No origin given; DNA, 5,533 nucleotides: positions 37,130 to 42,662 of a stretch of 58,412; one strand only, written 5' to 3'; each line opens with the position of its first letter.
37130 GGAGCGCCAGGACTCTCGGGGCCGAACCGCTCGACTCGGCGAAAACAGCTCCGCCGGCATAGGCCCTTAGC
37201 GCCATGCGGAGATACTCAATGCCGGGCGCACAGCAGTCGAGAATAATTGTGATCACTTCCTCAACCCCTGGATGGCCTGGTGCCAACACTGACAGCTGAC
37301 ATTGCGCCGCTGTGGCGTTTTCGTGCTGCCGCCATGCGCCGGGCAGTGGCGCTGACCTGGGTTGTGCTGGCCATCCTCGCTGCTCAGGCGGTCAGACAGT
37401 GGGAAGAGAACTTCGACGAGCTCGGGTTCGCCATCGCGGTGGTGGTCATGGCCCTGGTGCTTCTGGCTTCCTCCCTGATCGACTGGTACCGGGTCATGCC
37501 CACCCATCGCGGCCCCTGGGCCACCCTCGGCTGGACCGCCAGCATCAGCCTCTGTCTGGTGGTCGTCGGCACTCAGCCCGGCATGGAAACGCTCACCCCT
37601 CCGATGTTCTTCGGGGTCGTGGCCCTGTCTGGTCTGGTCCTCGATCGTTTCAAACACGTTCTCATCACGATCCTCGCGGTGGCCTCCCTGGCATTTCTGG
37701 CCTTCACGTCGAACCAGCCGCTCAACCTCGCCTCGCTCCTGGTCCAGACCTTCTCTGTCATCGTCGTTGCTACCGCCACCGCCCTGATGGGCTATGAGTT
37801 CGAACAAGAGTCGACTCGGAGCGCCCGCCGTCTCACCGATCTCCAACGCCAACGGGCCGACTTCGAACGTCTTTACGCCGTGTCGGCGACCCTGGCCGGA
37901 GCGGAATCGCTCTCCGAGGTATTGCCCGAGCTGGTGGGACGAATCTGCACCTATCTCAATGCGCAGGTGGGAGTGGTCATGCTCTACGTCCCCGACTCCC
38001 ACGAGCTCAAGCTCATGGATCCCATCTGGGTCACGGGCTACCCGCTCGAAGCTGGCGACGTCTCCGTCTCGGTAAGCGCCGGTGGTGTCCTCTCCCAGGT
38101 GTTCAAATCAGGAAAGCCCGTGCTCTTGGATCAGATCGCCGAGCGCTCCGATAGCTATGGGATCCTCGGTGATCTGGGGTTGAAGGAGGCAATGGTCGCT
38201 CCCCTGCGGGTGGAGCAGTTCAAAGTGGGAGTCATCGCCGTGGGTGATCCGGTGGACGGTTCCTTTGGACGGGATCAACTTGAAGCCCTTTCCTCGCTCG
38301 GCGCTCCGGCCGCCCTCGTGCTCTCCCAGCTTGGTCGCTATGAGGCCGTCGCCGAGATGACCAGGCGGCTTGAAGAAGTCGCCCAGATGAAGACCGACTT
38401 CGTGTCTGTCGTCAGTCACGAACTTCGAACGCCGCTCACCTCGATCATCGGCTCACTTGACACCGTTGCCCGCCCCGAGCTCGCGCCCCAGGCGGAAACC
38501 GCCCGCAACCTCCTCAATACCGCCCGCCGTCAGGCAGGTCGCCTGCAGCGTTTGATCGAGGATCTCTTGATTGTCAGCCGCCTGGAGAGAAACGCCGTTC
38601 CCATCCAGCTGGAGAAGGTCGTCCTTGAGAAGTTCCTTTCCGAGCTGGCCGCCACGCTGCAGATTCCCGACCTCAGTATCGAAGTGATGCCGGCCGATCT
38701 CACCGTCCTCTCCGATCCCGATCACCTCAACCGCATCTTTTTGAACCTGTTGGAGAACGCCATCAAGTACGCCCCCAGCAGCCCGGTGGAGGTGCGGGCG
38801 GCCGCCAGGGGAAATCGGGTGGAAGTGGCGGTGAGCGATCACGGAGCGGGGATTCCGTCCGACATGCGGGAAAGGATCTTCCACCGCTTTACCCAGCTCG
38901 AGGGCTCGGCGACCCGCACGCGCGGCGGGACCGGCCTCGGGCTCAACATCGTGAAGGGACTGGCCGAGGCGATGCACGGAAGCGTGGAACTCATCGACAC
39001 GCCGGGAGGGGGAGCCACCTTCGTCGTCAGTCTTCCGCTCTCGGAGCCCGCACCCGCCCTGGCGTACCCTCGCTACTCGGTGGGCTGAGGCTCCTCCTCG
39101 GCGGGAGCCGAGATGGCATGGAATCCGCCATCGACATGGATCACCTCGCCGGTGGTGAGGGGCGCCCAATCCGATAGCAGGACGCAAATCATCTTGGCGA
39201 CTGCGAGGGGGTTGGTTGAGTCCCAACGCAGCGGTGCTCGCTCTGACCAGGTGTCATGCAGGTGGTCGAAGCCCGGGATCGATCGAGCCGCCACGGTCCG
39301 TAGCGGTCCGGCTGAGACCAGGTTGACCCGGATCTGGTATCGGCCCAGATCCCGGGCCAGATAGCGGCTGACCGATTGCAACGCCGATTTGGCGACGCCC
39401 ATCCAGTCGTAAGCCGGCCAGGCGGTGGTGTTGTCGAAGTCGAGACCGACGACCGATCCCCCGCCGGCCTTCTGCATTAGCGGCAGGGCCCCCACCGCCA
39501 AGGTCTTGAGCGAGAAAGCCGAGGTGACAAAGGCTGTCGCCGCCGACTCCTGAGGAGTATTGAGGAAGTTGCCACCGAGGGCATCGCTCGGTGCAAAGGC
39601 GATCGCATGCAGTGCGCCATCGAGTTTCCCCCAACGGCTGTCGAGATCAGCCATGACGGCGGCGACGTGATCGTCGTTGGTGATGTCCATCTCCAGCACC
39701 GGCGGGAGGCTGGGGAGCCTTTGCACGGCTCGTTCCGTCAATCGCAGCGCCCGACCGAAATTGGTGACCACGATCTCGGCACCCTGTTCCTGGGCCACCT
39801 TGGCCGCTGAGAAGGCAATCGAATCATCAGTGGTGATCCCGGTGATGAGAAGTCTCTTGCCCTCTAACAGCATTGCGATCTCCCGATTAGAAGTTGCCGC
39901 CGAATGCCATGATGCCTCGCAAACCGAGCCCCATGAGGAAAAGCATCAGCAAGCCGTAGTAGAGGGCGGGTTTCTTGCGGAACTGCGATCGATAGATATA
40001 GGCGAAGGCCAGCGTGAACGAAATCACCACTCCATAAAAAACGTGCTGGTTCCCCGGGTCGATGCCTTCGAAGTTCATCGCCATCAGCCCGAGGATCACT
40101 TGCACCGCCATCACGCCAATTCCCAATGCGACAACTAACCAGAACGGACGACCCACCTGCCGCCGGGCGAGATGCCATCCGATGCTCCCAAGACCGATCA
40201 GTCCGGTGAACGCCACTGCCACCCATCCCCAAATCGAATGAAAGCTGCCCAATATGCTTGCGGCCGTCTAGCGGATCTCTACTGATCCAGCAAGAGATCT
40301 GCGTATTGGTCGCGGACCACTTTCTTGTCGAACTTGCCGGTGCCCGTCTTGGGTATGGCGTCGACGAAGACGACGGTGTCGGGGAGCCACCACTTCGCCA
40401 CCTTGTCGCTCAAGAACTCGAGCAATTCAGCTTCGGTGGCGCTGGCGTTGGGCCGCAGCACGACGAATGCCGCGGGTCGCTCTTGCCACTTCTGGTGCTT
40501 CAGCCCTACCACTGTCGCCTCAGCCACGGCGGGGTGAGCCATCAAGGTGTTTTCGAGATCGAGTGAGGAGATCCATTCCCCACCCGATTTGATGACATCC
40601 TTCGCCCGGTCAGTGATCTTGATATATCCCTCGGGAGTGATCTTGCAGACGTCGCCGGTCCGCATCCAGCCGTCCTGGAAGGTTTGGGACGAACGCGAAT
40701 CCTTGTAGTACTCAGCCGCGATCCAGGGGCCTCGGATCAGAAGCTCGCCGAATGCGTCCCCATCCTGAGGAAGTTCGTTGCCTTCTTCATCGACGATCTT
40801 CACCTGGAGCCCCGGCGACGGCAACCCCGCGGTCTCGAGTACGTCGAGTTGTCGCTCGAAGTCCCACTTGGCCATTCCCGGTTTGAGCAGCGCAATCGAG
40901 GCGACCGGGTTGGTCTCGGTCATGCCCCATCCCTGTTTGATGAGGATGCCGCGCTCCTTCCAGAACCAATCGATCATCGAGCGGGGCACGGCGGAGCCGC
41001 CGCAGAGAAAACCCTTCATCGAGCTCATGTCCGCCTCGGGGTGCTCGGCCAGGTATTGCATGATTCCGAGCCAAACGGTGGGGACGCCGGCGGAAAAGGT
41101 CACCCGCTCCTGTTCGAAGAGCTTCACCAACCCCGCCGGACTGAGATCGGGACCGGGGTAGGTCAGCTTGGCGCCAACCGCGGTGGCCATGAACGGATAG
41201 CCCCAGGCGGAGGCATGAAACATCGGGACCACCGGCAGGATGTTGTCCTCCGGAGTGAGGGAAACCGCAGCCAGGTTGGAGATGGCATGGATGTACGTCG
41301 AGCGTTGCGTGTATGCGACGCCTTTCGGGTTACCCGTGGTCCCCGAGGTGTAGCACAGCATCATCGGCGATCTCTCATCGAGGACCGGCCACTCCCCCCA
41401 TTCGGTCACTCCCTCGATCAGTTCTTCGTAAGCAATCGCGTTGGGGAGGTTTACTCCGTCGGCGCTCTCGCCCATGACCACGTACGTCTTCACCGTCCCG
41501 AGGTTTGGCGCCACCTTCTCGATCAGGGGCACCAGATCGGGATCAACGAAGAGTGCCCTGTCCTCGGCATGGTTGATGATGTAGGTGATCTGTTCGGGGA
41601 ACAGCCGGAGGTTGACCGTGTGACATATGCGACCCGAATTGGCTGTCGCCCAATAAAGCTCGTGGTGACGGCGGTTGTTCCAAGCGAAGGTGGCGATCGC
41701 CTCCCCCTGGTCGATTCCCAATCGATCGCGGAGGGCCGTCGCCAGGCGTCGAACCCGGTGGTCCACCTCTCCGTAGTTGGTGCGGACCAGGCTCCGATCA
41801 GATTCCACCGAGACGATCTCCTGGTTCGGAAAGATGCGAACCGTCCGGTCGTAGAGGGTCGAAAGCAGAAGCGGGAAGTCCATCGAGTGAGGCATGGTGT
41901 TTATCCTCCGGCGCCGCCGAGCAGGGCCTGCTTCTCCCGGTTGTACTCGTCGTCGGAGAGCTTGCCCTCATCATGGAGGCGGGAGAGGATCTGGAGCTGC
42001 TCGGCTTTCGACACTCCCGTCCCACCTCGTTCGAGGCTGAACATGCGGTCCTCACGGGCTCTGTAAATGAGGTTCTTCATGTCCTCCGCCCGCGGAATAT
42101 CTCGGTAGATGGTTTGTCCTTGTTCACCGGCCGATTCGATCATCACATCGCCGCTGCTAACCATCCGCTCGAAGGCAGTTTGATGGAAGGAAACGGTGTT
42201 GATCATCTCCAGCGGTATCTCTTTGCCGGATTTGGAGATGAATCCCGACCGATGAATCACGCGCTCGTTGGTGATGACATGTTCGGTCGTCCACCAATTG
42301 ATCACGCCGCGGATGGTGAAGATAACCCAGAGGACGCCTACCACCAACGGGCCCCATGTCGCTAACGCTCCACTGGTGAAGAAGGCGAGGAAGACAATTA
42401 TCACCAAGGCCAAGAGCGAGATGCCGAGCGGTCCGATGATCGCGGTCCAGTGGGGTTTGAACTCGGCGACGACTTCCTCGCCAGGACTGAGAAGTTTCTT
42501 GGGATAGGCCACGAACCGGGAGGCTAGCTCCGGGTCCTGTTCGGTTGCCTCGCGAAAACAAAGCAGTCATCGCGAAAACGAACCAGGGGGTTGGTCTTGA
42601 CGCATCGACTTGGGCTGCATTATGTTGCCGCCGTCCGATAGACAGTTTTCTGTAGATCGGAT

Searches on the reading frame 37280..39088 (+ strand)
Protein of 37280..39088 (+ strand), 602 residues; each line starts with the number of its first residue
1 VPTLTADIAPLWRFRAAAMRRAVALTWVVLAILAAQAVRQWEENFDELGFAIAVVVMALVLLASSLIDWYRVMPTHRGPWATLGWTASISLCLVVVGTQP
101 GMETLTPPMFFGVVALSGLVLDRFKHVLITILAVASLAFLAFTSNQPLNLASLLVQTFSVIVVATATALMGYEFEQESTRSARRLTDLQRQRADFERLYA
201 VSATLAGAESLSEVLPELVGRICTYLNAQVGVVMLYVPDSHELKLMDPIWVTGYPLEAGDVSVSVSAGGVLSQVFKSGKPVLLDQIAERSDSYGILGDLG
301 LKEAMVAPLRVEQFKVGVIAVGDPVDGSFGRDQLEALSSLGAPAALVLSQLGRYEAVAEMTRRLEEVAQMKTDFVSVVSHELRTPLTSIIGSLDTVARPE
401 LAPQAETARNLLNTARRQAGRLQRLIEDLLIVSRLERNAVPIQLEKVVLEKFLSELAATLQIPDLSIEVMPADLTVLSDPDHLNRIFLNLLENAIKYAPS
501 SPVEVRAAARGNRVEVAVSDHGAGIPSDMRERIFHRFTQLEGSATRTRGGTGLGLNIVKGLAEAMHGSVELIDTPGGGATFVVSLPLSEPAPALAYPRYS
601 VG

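Call 10: search_protein_families(library=pfam, proteins=[window:37280-39088:+])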
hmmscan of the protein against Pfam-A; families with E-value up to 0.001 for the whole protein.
window:37280-39088:+ (602 aa): 6 families
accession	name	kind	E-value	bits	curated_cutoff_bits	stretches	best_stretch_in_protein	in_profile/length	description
PF02518.31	HATPase_c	-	1.3e-29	103.3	26.4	1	479-588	2-110/111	Histidine kinase-, DNA gyrase B-, and HSP90-like ATPase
PF00512.31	HisKA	-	4.9e-18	65.4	26.9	1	370-437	1-65/66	His Kinase A (phospho-acceptor) domain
PF13185.12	GAF_2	-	3e-13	50.6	28.6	1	209-348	2-135/136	GAF domain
PF01590.32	GAF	-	1.3e-09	39.2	22.4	1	211-347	2-132/133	GAF domain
PF13492.12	GAF_3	-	2.6e-07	31.5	27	1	211-349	2-128/129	GAF domain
PF13581.12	HATPase_c_2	-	3.3e-05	24.3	27.4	1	489-565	42-112/127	Histidine kinase-like ATPase domain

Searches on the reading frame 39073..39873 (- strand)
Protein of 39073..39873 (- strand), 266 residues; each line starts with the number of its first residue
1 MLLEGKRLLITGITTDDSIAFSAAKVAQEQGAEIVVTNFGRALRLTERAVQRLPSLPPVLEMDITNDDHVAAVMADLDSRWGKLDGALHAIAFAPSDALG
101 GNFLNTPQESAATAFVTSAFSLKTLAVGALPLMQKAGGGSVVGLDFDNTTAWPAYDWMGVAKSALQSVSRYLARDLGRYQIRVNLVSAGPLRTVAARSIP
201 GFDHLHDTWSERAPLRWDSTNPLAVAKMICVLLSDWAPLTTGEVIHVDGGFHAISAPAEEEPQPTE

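Call 10: search_protein_families(library=pfam, proteins=[window:39073-39873:-])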
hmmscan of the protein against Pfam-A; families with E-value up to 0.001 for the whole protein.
window:39073-39873:- (266 aa): 2 families
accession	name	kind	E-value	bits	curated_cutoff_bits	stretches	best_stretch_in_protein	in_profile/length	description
PF13561.12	adh_short_C2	-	1.6e-66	224.7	27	1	12-252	1-236/236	Enoyl-(Acyl carrier protein) reductase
PF00106.31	adh_short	-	9.4e-14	51.8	26.6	1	8-198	3-189/195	short chain dehydrogenase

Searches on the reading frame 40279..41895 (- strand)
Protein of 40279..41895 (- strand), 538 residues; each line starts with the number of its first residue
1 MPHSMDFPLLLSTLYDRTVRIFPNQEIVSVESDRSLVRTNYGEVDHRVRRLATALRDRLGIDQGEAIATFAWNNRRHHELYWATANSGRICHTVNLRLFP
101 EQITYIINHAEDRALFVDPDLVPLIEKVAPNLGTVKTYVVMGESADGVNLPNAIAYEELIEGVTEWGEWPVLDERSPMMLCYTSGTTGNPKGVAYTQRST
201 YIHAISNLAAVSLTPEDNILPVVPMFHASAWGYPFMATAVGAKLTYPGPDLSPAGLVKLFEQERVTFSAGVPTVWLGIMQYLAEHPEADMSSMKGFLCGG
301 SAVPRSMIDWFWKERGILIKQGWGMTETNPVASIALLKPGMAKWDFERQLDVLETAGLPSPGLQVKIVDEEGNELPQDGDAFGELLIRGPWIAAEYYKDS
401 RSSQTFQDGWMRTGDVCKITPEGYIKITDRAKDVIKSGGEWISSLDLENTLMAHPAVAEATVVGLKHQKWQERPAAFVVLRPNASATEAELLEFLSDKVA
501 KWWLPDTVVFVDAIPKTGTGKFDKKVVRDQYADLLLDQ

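Call 10: search_protein_families(library=pfam, proteins=[window:40279-41895:-])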
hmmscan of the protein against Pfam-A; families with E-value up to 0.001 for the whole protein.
window:40279-41895:- (538 aa): 2 families
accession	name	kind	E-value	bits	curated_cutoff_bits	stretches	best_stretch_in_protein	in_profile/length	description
PF00501.34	AMP-binding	-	2e-73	247.9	29.9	1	22-397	8-384/384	AMP-binding enzyme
PF13193.12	AMP-binding_C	-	5.4e-22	79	24.5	1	447-521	2-76/76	AMP-binding enzyme C-terminal domain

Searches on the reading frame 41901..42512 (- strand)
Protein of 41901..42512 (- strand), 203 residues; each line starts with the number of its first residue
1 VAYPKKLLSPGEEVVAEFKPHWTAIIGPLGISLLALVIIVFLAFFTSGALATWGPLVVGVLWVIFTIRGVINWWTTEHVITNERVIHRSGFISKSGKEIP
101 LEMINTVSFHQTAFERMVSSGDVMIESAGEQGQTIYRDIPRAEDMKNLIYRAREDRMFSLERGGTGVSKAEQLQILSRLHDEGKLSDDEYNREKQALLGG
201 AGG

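Call 10: search_protein_families(library=pfam, proteins=[window:41901-42512:-])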
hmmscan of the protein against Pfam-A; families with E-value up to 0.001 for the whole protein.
window:41901-42512:- (203 aa): 2 families
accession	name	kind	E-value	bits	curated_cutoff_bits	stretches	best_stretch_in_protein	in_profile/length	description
PF03703.20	bPH_2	-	3.8e-16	59.5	22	1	73-149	1-78/78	Bacterial PH domain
PF09851.14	SHOCT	-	1.4e-06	28.2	27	1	171-198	1-28/28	Short C-terminal domain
